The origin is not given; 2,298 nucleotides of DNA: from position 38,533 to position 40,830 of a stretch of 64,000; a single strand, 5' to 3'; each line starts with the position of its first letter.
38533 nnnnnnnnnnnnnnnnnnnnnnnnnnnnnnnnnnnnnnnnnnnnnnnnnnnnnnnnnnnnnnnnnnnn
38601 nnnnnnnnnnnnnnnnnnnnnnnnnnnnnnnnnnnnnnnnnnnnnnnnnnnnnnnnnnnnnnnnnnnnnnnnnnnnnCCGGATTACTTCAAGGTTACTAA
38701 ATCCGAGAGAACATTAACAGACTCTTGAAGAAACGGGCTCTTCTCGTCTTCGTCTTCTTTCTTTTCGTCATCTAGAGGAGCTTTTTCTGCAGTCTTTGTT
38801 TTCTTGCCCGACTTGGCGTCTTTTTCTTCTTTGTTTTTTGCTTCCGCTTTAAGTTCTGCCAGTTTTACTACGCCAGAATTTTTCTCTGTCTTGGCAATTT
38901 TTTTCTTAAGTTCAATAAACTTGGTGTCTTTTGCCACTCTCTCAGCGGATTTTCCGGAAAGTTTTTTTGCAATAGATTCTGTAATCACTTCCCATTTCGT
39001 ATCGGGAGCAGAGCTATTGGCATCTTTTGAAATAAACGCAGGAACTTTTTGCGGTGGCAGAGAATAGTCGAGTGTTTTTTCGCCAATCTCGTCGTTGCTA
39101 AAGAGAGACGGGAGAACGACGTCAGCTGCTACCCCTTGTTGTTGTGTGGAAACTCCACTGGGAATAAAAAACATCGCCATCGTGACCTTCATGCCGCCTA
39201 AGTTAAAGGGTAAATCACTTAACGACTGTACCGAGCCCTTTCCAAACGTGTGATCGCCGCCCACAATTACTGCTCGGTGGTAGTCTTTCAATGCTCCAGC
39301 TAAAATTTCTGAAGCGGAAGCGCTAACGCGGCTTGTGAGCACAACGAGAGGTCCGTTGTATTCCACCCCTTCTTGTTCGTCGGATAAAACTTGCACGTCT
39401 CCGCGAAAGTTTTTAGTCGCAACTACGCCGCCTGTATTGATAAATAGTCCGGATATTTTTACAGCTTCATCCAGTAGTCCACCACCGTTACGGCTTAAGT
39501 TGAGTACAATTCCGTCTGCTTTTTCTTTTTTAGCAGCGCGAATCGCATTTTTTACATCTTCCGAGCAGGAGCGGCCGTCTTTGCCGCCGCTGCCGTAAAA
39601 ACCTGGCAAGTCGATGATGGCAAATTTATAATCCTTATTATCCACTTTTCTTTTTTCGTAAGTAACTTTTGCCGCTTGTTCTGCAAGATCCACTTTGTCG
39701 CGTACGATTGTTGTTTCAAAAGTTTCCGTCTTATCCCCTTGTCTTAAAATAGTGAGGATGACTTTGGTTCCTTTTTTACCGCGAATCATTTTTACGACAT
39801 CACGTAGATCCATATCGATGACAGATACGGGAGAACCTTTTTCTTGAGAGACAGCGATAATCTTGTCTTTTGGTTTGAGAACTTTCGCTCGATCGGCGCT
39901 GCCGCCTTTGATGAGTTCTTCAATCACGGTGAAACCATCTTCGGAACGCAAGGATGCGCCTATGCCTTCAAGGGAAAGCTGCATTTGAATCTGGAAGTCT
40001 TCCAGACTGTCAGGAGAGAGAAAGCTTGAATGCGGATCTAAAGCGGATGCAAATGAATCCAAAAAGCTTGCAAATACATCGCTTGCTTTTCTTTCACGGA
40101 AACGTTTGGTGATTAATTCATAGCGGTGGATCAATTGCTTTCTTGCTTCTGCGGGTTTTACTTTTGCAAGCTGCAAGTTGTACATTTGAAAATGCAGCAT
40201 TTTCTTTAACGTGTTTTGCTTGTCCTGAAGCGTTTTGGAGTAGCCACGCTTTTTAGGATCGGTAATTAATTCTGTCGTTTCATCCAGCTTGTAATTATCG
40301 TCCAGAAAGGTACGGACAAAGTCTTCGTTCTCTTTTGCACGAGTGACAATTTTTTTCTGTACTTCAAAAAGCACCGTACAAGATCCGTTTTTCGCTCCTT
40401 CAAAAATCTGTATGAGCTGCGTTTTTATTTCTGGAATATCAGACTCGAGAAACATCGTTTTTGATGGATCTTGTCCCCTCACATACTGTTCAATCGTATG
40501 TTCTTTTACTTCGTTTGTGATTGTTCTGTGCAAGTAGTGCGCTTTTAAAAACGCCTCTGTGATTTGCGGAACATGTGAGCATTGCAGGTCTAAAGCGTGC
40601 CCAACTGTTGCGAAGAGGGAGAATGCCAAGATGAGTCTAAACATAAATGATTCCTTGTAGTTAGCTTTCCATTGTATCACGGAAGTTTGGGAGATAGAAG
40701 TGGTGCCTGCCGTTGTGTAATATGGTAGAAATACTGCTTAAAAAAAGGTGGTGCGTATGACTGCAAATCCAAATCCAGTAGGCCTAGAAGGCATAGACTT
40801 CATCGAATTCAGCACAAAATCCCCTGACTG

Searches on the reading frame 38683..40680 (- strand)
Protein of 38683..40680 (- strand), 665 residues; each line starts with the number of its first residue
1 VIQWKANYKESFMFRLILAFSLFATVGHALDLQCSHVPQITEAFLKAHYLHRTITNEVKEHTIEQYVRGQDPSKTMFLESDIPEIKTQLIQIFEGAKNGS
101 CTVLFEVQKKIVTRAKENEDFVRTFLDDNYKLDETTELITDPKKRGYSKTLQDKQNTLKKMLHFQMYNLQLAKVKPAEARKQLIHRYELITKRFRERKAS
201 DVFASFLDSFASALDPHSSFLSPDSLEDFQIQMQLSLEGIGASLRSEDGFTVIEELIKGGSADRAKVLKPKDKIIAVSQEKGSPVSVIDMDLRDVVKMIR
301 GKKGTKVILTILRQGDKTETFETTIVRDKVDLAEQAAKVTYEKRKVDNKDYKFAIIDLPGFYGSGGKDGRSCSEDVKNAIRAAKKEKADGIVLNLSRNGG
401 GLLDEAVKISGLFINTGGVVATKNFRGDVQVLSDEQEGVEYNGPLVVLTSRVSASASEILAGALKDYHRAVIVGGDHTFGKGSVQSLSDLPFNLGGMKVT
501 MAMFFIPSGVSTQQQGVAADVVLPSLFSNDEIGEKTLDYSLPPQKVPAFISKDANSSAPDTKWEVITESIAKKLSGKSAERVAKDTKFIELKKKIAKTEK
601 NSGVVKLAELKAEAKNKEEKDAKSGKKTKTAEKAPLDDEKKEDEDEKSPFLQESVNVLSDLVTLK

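Call 15: search_protein_families(library=pfam, proteins=[window:38683-40680:-], max_evalue=0.01)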
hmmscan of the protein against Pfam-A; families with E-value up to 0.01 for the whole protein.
window:38683-40680:- (665 aa): 6 families
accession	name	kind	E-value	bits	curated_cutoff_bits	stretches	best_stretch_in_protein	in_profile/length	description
PF03572.23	Peptidase_S41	-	7.4e-40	136.7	24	1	353-522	2-164/165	Peptidase family S41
PF17804.6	TSP_NTD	-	4.9e-34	118.6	26.4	1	40-224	1-188/188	Tail specific protease N-terminal domain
PF00595.29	PDZ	-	1.9e-09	38.2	23.2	1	230-312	3-81/81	PDZ domain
PF11818.13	DUF3340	-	3.1e-08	34.3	28.6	1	528-662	2-154/155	C-terminal domain of tail specific protease (DUF3340)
PF17820.7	PDZ_6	-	0.00076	19.6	27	1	252-313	1-54/54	PDZ domain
PF13180.12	PDZ_2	-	0.0064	17.2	27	0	240-323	3-78/80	PDZ domain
